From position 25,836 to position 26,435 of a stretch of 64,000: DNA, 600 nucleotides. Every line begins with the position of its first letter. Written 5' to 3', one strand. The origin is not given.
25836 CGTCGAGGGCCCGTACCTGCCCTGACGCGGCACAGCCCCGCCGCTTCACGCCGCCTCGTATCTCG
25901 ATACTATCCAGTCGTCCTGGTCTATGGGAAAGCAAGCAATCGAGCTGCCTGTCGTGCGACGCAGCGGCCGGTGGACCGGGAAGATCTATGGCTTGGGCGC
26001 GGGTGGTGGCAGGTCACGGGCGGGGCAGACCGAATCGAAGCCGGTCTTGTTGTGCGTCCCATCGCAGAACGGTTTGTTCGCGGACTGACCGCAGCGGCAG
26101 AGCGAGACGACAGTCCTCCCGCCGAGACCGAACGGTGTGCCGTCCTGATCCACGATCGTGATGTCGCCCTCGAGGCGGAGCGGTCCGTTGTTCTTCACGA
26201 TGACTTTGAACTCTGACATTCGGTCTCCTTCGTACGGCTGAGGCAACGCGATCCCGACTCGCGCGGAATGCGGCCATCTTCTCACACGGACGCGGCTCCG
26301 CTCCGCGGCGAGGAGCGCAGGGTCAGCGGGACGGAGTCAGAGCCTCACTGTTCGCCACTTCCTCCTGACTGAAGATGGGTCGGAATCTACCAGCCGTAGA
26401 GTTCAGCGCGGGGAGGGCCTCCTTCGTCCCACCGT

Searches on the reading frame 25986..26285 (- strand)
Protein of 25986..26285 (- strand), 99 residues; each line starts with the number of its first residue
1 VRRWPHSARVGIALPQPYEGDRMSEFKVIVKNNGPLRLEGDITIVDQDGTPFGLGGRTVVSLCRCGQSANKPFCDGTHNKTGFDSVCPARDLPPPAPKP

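Call 8: search_protein_families(library=pfam, proteins=[window:25986-26285:-], max_evalue=0.01)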
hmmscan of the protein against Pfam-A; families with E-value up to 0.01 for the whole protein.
window:25986-26285:- (99 aa): 1 family
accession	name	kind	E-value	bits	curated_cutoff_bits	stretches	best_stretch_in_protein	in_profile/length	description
PF09360.15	zf-CDGSH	-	1e-19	70.9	29.5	1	33-79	1-48/48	Iron-binding zinc finger CDGSH type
